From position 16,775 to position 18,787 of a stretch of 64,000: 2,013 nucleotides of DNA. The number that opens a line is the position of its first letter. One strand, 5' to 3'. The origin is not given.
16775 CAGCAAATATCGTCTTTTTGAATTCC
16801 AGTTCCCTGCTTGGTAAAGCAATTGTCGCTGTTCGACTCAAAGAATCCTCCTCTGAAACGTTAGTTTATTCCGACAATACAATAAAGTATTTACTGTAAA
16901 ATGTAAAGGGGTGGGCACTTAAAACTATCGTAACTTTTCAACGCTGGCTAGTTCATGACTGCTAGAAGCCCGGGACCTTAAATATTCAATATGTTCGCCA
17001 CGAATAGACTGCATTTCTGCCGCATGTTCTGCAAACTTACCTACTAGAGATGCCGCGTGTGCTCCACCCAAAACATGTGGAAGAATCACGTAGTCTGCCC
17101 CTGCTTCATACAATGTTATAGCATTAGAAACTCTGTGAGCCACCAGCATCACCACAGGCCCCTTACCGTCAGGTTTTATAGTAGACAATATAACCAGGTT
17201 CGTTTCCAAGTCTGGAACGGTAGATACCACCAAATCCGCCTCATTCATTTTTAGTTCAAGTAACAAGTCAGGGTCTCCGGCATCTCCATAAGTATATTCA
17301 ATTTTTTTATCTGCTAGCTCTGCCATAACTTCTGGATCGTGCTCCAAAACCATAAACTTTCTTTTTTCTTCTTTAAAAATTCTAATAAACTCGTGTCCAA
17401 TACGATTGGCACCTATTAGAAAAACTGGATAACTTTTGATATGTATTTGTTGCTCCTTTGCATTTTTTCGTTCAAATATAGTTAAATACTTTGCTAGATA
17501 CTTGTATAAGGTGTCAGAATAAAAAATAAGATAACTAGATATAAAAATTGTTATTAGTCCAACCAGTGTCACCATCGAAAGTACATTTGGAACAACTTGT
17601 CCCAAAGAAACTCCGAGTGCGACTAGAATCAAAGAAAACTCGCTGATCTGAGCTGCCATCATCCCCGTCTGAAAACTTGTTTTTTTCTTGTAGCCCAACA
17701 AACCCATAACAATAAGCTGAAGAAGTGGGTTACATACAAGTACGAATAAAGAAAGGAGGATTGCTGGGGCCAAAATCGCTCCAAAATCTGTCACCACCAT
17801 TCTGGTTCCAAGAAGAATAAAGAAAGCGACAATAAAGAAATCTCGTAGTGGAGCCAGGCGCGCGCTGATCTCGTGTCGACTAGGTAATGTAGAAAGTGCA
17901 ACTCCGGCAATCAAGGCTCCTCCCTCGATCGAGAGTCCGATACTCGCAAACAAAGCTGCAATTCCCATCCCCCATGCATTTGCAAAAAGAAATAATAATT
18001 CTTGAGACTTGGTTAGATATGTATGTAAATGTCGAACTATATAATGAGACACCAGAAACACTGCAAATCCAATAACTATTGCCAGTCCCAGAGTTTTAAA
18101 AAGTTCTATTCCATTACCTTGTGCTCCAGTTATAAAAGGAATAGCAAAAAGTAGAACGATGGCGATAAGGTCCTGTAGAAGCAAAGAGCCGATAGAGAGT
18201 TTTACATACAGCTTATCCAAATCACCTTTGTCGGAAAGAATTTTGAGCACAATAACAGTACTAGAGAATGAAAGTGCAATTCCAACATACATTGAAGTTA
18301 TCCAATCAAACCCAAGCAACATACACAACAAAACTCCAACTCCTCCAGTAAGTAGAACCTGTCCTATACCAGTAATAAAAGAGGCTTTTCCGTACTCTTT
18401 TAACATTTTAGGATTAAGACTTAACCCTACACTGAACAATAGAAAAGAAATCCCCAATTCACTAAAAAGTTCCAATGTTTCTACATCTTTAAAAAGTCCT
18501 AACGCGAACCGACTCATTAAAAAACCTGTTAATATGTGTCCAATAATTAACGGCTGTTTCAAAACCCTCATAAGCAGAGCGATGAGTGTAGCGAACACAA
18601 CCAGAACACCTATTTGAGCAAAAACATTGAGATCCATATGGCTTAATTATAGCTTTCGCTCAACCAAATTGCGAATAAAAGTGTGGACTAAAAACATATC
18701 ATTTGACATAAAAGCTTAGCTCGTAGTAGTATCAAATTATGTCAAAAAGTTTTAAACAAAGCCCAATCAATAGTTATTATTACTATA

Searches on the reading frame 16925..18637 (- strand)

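Call 10: search_protein_families(library=pfam, proteins=[window:16925-18637:-], max_evalue=0.001)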
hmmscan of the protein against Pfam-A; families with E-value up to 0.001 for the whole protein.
window:16925-18637:- (570 aa): 2 families
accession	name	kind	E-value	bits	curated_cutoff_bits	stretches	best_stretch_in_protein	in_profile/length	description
PF00999.27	Na_H_Exchanger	-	1e-51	176.4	26.2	1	14-368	2-366/375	Sodium/hydrogen exchanger, transmembrane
PF02254.24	TrkA_N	-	6.3e-21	75.3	23.8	1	406-520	2-116/116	TrkA-N domain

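Call 11: search_protein_families(library=phrogs, proteins=[window:16925-18637:-], max_evalue=0.001)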
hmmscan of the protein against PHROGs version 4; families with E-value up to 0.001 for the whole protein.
window:16925-18637:- (570 aa): 0 families
